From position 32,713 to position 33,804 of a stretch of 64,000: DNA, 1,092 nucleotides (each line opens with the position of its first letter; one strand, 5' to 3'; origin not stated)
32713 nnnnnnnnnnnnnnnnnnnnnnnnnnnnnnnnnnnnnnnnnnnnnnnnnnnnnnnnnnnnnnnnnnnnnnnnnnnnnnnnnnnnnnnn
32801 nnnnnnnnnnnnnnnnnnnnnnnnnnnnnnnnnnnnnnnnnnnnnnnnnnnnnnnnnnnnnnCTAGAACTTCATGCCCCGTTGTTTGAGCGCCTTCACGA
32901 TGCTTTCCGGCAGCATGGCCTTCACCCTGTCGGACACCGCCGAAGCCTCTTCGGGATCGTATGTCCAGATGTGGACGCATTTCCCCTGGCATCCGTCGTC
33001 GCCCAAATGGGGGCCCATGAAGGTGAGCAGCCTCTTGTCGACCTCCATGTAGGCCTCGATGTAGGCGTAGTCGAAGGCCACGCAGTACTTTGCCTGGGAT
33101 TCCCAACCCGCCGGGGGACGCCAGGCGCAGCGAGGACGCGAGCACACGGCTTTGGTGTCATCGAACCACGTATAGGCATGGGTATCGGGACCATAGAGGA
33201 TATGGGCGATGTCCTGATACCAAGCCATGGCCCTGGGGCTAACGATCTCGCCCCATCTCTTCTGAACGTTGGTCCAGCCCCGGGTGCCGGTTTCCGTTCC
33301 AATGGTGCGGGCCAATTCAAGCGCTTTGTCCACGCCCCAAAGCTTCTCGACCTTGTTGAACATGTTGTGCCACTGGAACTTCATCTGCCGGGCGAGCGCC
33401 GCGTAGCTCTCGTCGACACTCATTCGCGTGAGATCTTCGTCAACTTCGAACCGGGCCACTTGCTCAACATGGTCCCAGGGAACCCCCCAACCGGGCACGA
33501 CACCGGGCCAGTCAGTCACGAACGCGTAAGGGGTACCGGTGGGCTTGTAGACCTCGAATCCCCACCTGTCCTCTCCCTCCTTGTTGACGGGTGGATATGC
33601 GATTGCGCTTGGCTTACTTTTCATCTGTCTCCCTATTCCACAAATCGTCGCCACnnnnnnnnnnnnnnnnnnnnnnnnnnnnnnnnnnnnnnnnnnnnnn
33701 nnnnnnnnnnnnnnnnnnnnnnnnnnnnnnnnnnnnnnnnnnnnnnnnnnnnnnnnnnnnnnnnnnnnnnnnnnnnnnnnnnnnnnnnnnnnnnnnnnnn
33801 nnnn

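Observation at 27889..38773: Ten-gene same-strand cluster built around a BKACE enzyme: a candidate uncharacterised beta-hydroxy/beta-keto acid catabolic route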

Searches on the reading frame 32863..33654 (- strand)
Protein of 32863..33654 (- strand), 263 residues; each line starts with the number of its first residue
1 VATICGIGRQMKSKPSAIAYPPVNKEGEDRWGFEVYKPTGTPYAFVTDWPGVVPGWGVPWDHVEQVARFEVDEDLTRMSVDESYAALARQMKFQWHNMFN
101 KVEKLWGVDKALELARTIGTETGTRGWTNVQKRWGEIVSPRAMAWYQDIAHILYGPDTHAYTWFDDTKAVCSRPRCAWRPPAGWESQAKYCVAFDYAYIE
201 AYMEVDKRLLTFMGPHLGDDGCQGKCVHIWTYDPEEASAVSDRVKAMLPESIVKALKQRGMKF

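Call 4: search_protein_families(library=pfam, proteins=[window:32863-33654:-], max_evalue=0.01)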
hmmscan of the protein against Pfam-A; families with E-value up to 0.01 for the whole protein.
window:32863-33654:- (263 aa): 0 families

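Call 35: find_homologous_proteins(query=window:32863-33654:-, max_evalue=0.00001)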
Query window:32863-33654:- (263 aa): 9 proteins with E <= 0.00001 among 344 candidates.
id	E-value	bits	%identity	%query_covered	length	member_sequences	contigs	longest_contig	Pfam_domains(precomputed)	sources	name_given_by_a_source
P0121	1.8e-177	607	100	96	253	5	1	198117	-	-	-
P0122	1.7e-157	541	88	96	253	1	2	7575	-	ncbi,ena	-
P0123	6.0e-139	480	78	96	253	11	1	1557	-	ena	-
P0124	2.6e-134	465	75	96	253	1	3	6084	-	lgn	-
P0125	3.4e-134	465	76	96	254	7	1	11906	-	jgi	jgi:hypothetical protein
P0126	3.5e-123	428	69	96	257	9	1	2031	-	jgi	jgi:hypothetical protein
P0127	5.1e-94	333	54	96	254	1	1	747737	-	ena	-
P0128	2.2e-67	245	45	96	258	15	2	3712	-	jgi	jgi:hypothetical protein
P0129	3.7e-33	133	45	63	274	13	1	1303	-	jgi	-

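Call 39: search_protein_families(library=ncbifam, proteins=[P0121], max_evalue=0.00001)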
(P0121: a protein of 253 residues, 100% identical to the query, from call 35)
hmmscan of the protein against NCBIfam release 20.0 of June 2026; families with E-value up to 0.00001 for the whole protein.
P0121 (253 aa): 0 families

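Call 41: find_encoding_contigs(protein=P0125, flank=10000, max_places=2)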
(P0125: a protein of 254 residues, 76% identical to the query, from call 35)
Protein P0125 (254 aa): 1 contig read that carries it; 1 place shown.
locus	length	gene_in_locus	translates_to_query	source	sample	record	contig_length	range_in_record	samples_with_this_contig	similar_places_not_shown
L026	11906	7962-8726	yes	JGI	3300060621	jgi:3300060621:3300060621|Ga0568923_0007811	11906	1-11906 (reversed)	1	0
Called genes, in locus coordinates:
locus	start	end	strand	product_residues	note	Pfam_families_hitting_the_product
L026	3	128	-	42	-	?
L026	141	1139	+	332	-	PF01070:FMN_dh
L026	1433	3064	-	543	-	PF00072:Response_reg, PF01590:GAF, PF13185:GAF_2 (weak), PF00072:Response_reg, PF00196:GerE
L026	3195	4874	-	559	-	PF00989:PAS, PF13188:PAS_8 (faint), PF08448:PAS_4, PF13426:PAS_9, PF08448:PAS_4 (weak), PF13426:PAS_9 (weak), PF00512:HisKA, PF02518:HATPase_c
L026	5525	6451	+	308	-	PF05853:BKACE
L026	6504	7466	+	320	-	PF01488:Shikimate_DH (faint), PF02737:3HCDH_N, PF03807:F420_oxidored (faint), PF00725:3HCDH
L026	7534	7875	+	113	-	PF05899:Cupin_3 (weak), PF07883:Cupin_2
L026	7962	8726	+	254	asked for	-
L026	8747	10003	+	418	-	PF04015:DUF362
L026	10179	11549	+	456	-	PF13433:Peripla_BP_5 (faint), PF13458:Peripla_BP_6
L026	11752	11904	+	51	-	?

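Call 42: find_encoding_contigs(protein=P0122, flank=10000, max_places=2)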
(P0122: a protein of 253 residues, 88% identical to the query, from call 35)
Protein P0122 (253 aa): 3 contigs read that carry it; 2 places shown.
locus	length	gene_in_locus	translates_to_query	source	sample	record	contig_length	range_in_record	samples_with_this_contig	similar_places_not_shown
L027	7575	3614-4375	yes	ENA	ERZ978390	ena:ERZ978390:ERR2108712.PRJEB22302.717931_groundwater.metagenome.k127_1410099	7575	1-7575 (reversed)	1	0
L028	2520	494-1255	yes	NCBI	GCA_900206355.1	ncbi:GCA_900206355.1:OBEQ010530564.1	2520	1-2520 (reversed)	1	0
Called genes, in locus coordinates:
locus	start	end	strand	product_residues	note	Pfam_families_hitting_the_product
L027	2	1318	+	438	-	?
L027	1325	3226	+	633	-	PF16177:ACAS_N, PF00501:AMP-binding, PF13193:AMP-binding_C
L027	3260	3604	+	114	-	PF07883:Cupin_2, PF05899:Cupin_3 (faint)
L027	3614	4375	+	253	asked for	-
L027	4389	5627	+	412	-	PF04015:DUF362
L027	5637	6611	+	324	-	PF05853:BKACE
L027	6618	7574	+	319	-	?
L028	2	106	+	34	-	?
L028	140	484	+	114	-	PF07883:Cupin_2, PF05899:Cupin_3 (faint)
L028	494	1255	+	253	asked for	-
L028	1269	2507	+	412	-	PF04015:DUF362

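Call 52: search_protein_representatives(protein=P0121)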
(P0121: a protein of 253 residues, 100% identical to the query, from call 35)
Query: 253 residues. Proteins with E-value up to 0.001 (for the whole library): 45; up to 1e-10: 22; up to 1e-30: 9. The best 45 are listed.
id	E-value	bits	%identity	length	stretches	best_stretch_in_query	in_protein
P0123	1.6e-139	480.2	78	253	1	1-253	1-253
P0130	3.1e-71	256.2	39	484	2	33-206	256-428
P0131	2.3e-59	217.3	42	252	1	1-251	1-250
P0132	2.7e-54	200.6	40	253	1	1-252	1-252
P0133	6.1e-48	179.8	35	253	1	1-252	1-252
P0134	3.8e-47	177.2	36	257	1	1-251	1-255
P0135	1.0e-43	166.0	39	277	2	1-201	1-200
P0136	2.0e-41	158.4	45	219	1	31-199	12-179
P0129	1.1e-33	133.0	44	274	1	33-198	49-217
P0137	2.4e-30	122.1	40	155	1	102-253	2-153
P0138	5.2e-30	121.0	33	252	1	1-252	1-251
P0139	1.0e-28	116.7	34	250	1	1-251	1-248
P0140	7.7e-28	113.9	28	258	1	2-252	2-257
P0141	1.3e-25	106.6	50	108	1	1-105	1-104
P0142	1.7e-19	86.5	28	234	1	13-232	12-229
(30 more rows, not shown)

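Call 55: search_protein_families(library=pfam, alignment_id=A2, max_evalue=0.01)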
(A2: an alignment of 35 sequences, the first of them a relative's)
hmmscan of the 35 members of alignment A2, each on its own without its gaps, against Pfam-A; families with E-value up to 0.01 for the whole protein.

A. member 1, P0121 (253 aa): 0 families

B. families by the number of members that match (of 35 scanned): 3 families
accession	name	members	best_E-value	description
PF14196.11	ATC_hydrolase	5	5.1e-08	L-2-amino-thiazoline-4-carboxylic acid hydrolase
PF06505.16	XylR_N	2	0.00053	Activator of aromatic catabolism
PF14420.11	Clr5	1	0.0062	Clr5 domain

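Call 63: find_homologous_proteins(query=L027:4389-5627:+, max_evalue=1e-10)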
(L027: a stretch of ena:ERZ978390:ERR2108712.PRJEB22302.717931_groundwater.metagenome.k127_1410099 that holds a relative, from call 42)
Query L027:4389-5627:+ (412 aa): 526 proteins with E <= 1e-10 among 8000 candidates; the best 120 are listed.
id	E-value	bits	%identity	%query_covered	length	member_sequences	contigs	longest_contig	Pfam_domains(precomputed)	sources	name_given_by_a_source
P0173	1.1e-275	932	100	100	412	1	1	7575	PF04015.18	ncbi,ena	-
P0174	3.3e-247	838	89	100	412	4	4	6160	PF04015.18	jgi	jgi:uncharacterized protein (DUF362 family)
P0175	1.6e-237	806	86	100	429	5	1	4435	PF04015.18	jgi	jgi:uncharacterized protein (DUF362 family)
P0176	3.4e-228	775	81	100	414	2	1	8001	PF04015.18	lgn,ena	-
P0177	1.1e-205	701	73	100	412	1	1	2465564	PF04015.18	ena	-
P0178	7.6e-196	669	70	99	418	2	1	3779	PF04015.18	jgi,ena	-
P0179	1.9e-194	664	70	100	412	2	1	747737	PF04015.18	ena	-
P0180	3.7e-191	653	71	96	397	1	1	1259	PF04015.18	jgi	jgi:uncharacterized protein (DUF362 family)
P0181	1.5e-188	645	68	100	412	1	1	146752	PF04015.18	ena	-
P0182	4.0e-178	611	66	96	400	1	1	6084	PF04015.18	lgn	-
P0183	4.0e-176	604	83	77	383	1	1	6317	PF04015.18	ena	-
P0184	5.3e-175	600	65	98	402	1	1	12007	PF04015.18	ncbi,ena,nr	ncbi:MAG: DUF362 domain-containing protein [Deltaproteobacteria bacterium]|nr:DUF362 domain-containi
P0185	7.3e-174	597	66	96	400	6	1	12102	PF04015.18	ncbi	-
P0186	1.6e-173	595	66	97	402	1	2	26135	PF04015.18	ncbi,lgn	-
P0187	2.8e-172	591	65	96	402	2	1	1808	PF04015.18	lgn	-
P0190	1.2e-170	586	65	96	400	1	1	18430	PF04015.18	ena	-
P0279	2.1e-117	411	46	100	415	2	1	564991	PF04015.18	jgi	jgi:uncharacterized protein (DUF362 family)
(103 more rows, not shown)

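Call 66: predict_structure(alignment_id=A2)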
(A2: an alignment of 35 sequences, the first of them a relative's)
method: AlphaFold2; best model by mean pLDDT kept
length: 253 residues; sequences in the alignment: 35
mean_pLDDT: 93.8   pTM: 0.91
mean pLDDT of the five models: 93.8, 93.5, 93.2, 93.1, 92.4
residues with pLDDT >= 90: 226; 70-90: 20; 50-70: 4; < 50: 3
segments of 3 or more residues with pLDDT < 50: 209-211
pLDDT, mean of each block of 10 residues (from residue 1): 88 92 95 94 90 94 94 94 96 98 98 98 98 97 93 98 92 91 97 98 77 81 97 93 98 96
secondary structure, 60 per line:
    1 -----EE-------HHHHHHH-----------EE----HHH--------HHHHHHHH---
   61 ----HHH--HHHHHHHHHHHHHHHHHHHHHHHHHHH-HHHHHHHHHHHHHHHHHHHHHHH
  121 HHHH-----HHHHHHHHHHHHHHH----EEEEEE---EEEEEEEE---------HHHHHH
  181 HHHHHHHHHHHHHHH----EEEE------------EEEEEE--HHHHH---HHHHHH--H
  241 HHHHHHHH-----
elements in order: H15-21 H50-57 H70-96 H98-124 H130-144 E149-154 E158-165 H175-195 E200-203 E216-221 H224-228 H232-237 H240-248

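Call 69: fold_search(model_id=the predicted structure, library=pdb)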
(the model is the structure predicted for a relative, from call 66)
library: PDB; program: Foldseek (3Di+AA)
matches with E <= 10: 288; with E <= 0.001: 0
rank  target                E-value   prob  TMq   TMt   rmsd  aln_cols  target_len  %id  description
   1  6aq3_E                5.9e-03  1.00  0.37  0.50   8.2       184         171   12  Crystal structure of a trafficking protein particle complex subunit 3 from Naegleria fowleri covalently bound to palmi (released 2017-08-30)
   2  6aq3_F                7.8e-03  0.99  0.33  0.45   6.6       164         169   13  Crystal structure of a trafficking protein particle complex subunit 3 from Naegleria fowleri covalently bound to palmi (released 2017-08-30)
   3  5kbh_A                9.8e-03  0.99  0.35  0.42   8.3       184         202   15  CRYSTAL STRUCTURE OF THE AROMATIC SENSOR DOMAIN OF MOPR IN COMPLEX WITH 3-CHLORO-PHENOL (released 2016-07-13)
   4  5kbg_A                1.3e-02  0.99  0.35  0.43   8.6       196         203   12  CRYSTAL STRUCTURE OF THE AROMATIC SENSOR DOMAIN OF MOPR IN COMPLEX WITH OCRESOL (released 2016-07-13)
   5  5fru_A                1.4e-02  0.99  0.35  0.43   6.5       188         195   12  crystal structure of the phenol-responsive sensory domain of the transcription activator PoxR (released 2016-03-30)
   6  9dd0_B                1.4e-02  0.99  0.28  0.51   7.8       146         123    9  Designed allosteric facilitated dissociation switch AS1 in complex state TH with methylated lysines, crystal #2 (released 2025-08-20)
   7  7vqf                  1.5e-02  1.00  0.35  0.44   6.6       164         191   11  Phenol binding protein, MopR (released 2022-09-07)
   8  6aq3_B                1.5e-02  0.99  0.36  0.49   5.6       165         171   13  Crystal structure of a trafficking protein particle complex subunit 3 from Naegleria fowleri covalently bound to palmi (released 2017-08-30)
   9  5frx_A                1.6e-02  0.99  0.37  0.45   6.1       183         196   12  crystal structure of the phenol-responsive sensory domain of the transcription activator PoxR in complex with 4-nitrop (released 2016-03-30)
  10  5kbe_A                1.7e-02  0.99  0.37  0.45   7.6       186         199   13  CRYSTAL STRUCTURE OF THE AROMATIC SENSOR DOMAIN OF MOPR IN COMPLEX WITH PHENOL (released 2016-07-13)
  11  5frv_A                1.7e-02  0.99  0.37  0.44   7.1       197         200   11  crystal structure of the phenol-responsive sensory domain of the transcription activator PoxR in complex with 4-methyl (released 2016-03-30)
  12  7yh3_B                1.7e-02  0.98  0.33  0.47   6.4       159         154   15  TRAPPC3 from Thorarchaeota SMTZ1-45 (released 2023-07-19)
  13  9dd0_D                1.8e-02  0.97  0.28  0.50   7.9       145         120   10  Designed allosteric facilitated dissociation switch AS1 in complex state TH with methylated lysines, crystal #2 (released 2025-08-20)
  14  6aq3_C                1.8e-02  0.92  0.28  0.39   8.2       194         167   13  Crystal structure of a trafficking protein particle complex subunit 3 from Naegleria fowleri covalently bound to palmi (released 2017-08-30)
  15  7b6d_G                1.9e-02  1.00  0.40  0.55   4.7       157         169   10  Drosophila melanogaster TRAPPCore (C1, C2, C2L, C3a/b, C4, C5, C6 subunits) (released 2021-06-09)
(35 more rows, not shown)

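Call 71: find_encoding_contigs(protein=P0181, flank=10000, max_places=1)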
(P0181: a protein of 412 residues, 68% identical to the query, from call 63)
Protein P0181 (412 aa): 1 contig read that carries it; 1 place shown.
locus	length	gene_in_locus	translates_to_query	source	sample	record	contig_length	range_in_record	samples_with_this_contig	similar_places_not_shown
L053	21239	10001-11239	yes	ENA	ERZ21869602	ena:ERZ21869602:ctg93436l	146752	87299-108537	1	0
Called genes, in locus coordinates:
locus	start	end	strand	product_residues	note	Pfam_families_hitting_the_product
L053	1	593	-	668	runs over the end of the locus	PF00501:AMP-binding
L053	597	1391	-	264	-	PF00005:ABC_tran, PF13304:AAA_21 (faint)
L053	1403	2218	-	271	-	PF13476:AAA_23 (faint), PF00005:ABC_tran, PF12399:BCA_ABC_TP_C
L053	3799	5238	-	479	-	PF02321:OEP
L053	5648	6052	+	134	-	PF01609:DDE_Tnp_1, PF13586:DDE_Tnp_1_2 (weak)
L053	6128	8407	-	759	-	PF00873:ACR_tran, PF03176:MMPL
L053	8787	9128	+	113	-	PF05899:Cupin_3 (weak), PF07883:Cupin_2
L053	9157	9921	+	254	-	-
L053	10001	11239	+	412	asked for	PF04015:DUF362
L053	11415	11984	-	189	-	PF13560:HTH_31, PF01381:HTH_3, PF12844:HTH_19, PF13443:HTH_26, PF07883:Cupin_2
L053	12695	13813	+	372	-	PF03480:DctP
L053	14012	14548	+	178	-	PF04290:DctQ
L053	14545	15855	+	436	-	PF06808:DctM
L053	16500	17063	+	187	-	PF01969:Ni_insertion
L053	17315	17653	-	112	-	PF02579:Nitro_FeMo-Co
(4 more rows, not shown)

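Call 72: find_encoding_contigs(protein=P0186, flank=10000, max_places=1)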
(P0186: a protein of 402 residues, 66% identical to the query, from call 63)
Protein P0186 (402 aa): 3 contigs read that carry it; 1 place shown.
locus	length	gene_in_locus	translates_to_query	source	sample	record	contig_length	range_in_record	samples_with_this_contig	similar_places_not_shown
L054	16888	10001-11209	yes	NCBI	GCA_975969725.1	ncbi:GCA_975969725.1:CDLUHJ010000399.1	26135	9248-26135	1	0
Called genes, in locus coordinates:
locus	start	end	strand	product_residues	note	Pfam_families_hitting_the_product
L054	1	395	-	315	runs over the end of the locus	PF12911:OppC_N, PF00528:BPD_transp_1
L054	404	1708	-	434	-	PF19300:BPD_transp_1_N, PF00528:BPD_transp_1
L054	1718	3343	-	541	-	PF00496:SBP_bac_5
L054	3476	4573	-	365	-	PF01208:URO-D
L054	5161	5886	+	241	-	PF00392:GntR, PF14502:HTH_41 (faint), PF13545:HTH_Crp_2 (faint), PF07702:UTRA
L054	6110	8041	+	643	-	PF02730:AFOR_N, PF01314:AFOR_C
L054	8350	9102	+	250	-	PF04199:Cyclase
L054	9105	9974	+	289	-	PF05853:BKACE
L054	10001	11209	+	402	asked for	PF04015:DUF362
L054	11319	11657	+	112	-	PF07883:Cupin_2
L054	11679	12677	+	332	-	PF02737:3HCDH_N, PF00725:3HCDH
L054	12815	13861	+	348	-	PF03480:DctP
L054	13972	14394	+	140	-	PF04290:DctQ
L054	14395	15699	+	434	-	PF06808:DctM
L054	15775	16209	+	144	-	PF12172:zf-ChsH2 (weak), PF01796:OB_ChsH2_C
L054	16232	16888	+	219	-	?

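Call 73: find_encoding_contigs(protein=P0279, flank=10000, max_places=1)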
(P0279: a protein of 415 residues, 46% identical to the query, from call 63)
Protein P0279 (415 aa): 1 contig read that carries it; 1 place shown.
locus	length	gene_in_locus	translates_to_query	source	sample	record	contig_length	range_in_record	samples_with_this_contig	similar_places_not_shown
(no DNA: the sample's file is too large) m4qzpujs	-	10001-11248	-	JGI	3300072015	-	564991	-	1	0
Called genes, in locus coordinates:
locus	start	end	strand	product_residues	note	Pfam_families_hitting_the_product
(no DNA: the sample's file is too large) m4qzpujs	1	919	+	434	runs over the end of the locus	PF06808:DctM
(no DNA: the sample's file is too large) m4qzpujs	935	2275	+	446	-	PF01208:URO-D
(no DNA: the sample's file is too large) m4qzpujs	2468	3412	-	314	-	PF00070:Pyr_redox (faint), PF01210:NAD_Gly3P_dh_N, PF02558:ApbA, PF08546:ApbA_C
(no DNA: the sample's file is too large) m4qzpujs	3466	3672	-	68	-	-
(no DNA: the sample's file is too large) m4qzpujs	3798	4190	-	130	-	-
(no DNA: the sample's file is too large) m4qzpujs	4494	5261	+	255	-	PF09339:HTH_IclR, PF01614:IclR_C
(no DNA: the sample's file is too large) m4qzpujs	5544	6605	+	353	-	PF04909:Amidohydro_2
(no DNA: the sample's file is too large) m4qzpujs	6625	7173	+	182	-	PF04290:DctQ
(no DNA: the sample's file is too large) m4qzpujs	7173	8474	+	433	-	PF06808:DctM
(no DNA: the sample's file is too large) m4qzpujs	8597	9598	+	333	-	PF03480:DctP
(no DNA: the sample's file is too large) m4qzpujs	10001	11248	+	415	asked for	PF04015:DUF362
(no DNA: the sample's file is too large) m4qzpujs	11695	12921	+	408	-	PF01321:Creatinase_N, PF00557:Peptidase_M24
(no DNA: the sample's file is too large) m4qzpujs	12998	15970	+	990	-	PF21423:AhtL-like_1st, PF00384:Molybdopterin, PF01568:Molydop_binding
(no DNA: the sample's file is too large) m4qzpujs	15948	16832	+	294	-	PF13247:Fer4_11, PF13620:CarboxypepD_reg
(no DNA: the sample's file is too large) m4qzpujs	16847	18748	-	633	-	PF04290:DctQ, PF06808:DctM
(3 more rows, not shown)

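Call 74: search_protein_families(library=ncbifam, proteins=[L054:8350-9102:+, L054:9105-9974:+, L054:11319-11657:+, L054:11679-12677:+, L054:6110-8041:+, L054:15775-16209:+, L054:16232-16888:+, L027:1325-3226:+], max_evalue=1e-8)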
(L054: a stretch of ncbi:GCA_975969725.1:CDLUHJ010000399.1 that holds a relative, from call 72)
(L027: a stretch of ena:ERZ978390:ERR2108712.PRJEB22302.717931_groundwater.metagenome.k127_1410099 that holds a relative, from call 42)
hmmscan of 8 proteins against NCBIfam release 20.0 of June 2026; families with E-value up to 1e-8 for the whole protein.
L054:8350-9102:+ (250 aa): 1 family
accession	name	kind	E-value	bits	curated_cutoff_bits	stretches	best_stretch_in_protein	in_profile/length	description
TIGR03035.1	trp_arylform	equivalog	1.9e-11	44.3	223.05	0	4-151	1-138/206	arylformamidase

L054:9105-9974:+ (289 aa): 4 families
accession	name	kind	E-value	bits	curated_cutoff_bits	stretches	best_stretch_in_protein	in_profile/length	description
NF052387.1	Lys_ferment_KCE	equivalog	1.6e-78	263.8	382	1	7-286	1-267/267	3-keto-5-aminohexanoate cleavage enzyme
NF053538.1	DixhxACActTsKce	equivalog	3.2e-53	180.8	430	2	137-286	153-302/310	3,5-dioxohexanoate:acetyl-CoA acetone transferase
NF053568.1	3OXCoAcCUPNH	equivalog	5.4e-48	163.6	350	1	7-286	3-272/274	3-oxoadipate:acetyl-CoA acetyltransferase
NF052389.1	Lys_KAL_CLE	exception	9.7e-46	156.4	725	1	4-287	167-437/440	bifunctional 3-aminobutyryl-CoA ammonia lyase/3-keto-5-aminohexanoate cleavage enzyme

L054:11319-11657:+ (112 aa): 1 family
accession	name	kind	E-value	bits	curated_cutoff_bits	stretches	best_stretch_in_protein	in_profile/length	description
NF050094.1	BetDgalsidMYCTU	equivalog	1.6e-10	41.2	175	1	29-109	29-109/113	beta-D-galactosidase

L054:11679-12677:+ (332 aa): 19 families
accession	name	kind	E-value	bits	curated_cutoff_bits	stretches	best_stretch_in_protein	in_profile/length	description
NF004783.0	PRK06129.1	equivalog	7.9e-51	173.3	347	1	6-233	3-232/315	3-hydroxyacyl-CoA dehydrogenase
NF006124.0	PRK08268.1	subfamily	2e-48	165.6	508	1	2-291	4-294/507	3-hydroxyacyl-CoA dehydrogenase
NF004474.0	PRK05808.1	subfamily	1.3e-47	162.5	408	1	6-285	4-283/283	3-hydroxybutyryl-CoA dehydrogenase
NF006125.0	PRK08269.1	equivalog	3e-47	161.3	427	1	3-311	3-320/334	3-hydroxybutyryl-CoA dehydrogenase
NF042925.1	FHMPC_DH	equivalog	3.5e-46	157.9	500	1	7-307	2-303/304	5-formyl-3-hydroxy-2-methylpyridine 4-carboxylate 5-dehydrogenase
TIGR02279.1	PaaC-3OHAcCoADH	equivalog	4.2e-44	151.2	669.4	1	5-295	5-296/503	3-hydroxyacyl-CoA dehydrogenase PaaH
NF006722.0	PRK09260.1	equivalog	4.1e-42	144.4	429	1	6-288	3-285/289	3-hydroxyacyl-CoA dehydrogenase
NF006143.0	PRK08293.1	equivalog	1.4e-40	139.4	312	1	4-285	3-288/291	3-hydroxyacyl-CoA dehydrogenase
NF008363.0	PRK11154.1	equivalog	6.6e-37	127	869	1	5-290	309-592/708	fatty acid oxidation complex subunit alpha FadJ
NF005715.0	PRK07530.1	equivalog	1.1e-36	126.8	420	1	6-287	5-286/292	3-hydroxybutyryl-CoA dehydrogenase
NF008727.0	PRK11730.1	equivalog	1.3e-36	126.2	870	1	3-296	311-604/717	fatty acid oxidation complex subunit alpha FadB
TIGR02441.1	fa_ox_alpha_mit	equivalog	6.6e-36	123.7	964.65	1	2-289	332-618/737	fatty acid oxidation complex subunit alpha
NF005716.0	PRK07531.1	equivalog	2.1e-35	122.4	592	1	6-309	5-308/495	carnitine 3-dehydrogenase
NF004699.0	PRK06035.1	equivalog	2.1e-34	119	500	1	6-229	4-230/294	3-hydroxyacyl-CoA dehydrogenase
NF005875.0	PRK07819.1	subfamily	1.2e-33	116.8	319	1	3-284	3-286/287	3-hydroxybutyryl-CoA dehydrogenase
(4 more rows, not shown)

L054:6110-8041:+ (643 aa): 1 family
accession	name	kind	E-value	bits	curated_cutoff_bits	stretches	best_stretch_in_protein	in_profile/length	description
NF007354.0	PRK09849.1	equivalog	1.4e-82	278.4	868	2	2-225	6-228/703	aldehyde ferredoxin oxidoreductase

L054:15775-16209:+ (144 aa): 1 family
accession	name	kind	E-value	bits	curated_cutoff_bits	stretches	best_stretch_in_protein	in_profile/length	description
NF053627.1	BnzsclthlBbsAGT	equivalog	2.4e-15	56.8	250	1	20-140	29-143/145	benzoylsuccinyl-CoA thiolase subunit BbsA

L054:16232-16888:+ (219 aa): 18 families
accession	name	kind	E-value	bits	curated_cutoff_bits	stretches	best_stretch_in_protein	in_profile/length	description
NF006102.0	PRK08256.1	subfamily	1.1e-51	176.2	436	1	7-218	2-227/394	lipid-transfer protein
NF004720.0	PRK06064.1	subfamily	6.7e-51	173.3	420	1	7-219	1-224/389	thiolase domain-containing protein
NF053628.1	BnzsclthlBbsBGT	equivalog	2.4e-45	155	750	1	7-219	4-220/389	benzoylsuccinyl-CoA thiolase subunit BbsB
NF004715.0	PRK06059.1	equivalog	3.7e-43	148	424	1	7-219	3-224/399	lipid-transfer protein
NF004810.0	PRK06157.1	equivalog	2.3e-40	139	403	1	7-217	6-227/400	acetyl-CoA acetyltransferase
NF053570.1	AcCoTHIOL_METTL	equivalog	2.9e-40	138.3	600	1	7-218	1-221/385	acetyl-CoA acetyltransferase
NF009228.0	PRK12578.1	subfamily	2.2e-36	125.3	485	1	8-218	3-223/387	thiolase domain-containing protein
NF006180.0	PRK08313.1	subfamily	6.9e-33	114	514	1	7-218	3-221/389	thiolase domain-containing protein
NF005892.0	PRK07855.1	subfamily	3.7e-26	91.9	469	1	11-218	9-229/390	lipid-transfer protein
NF004982.0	PRK06365.1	equivalog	1e-25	90.7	695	1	6-219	14-238/430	thiolase domain-containing protein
NF005704.0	PRK07516.1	subfamily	2.7e-24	85.9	412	1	8-218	2-227/389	thiolase domain-containing protein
NF004811.0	PRK06158.1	subfamily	6.4e-23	81.3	421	1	10-218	10-220/384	acetyl-CoA acetyltransferase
NF006010.0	PRK08142.1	subfamily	9.7e-21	74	462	1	21-218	18-222/388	thiolase domain-containing protein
NF004721.0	PRK06065.1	equivalog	1.1e-19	70.6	455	1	7-219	9-230/393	thiolase domain-containing protein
NF004722.0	PRK06066.1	equivalog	6.5e-14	51.7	516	1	144-218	148-222/385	thiolase domain-containing protein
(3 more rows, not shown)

L027:1325-3226:+ (633 aa): 96 families (the best 25 are shown)
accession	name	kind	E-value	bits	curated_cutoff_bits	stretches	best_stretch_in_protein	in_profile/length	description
NF007815.0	PRK10524.1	equivalog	9.4e-229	761.1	955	1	7-628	2-627/629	propionate--CoA ligase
TIGR02316.1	propion_prpE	equivalog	4.2e-212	706.2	827.4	1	8-628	2-626/628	propionate--CoA ligase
NF001208.0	PRK00174.1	subfamily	1.2e-199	664.9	657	1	5-625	25-642/649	acetate--CoA ligase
TIGR02188.1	Ac_CoA_lig_AcsA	equivalog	1.7e-198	660.9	724.95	1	6-625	4-627/629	acetate--CoA ligase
NF003313.0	PRK04319.1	equivalog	2.1e-111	373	729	1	49-600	35-557/574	acetate--CoA ligase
NF002937.0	PRK03584.1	subfamily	3e-91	306.6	639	1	7-627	36-651/657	acetoacetate--CoA ligase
TIGR01217.1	ac_ac_CoA_syn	equivalog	1.1e-77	261.7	520.9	1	7-623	35-643/652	acetoacetate--CoA ligase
NF004837.0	PRK06187.1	subfamily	6.2e-68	229.3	476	1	84-600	33-518/531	long-chain-fatty-acid--CoA ligase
NF047394.1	AcylCoAsynMbcS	equivalog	7.3e-63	213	850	1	74-601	26-517/525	acyl-CoA synthetase MbcS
NF053567.1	HBDA_AROS1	equivalog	9.9e-52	176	1000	1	57-598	12-513/523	3-hydroxybenzoate--CoA ligase HbdA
TIGR02262.1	benz_CoA_lig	subfamily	2.7e-49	168.2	375.25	1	57-598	3-503/508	benzoate-CoA ligase family protein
NF004822.0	PRK06178.1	equivalog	8.7e-49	166.6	782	1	89-604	61-567/571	acyl-CoA synthetase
NF005714.0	PRK07529.1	subfamily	1.3e-48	165.8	632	1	85-602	58-574/640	acyl-CoA synthetase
TIGR01733.1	AA-adenyl-dom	subfamily_domain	1.9e-48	165.3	317.4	1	92-531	1-409/409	amino acid adenylation domain-containing protein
NF006182.0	PRK08316.1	subfamily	6.8e-48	163.4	663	1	88-600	34-513/523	fatty acyl-CoA synthetase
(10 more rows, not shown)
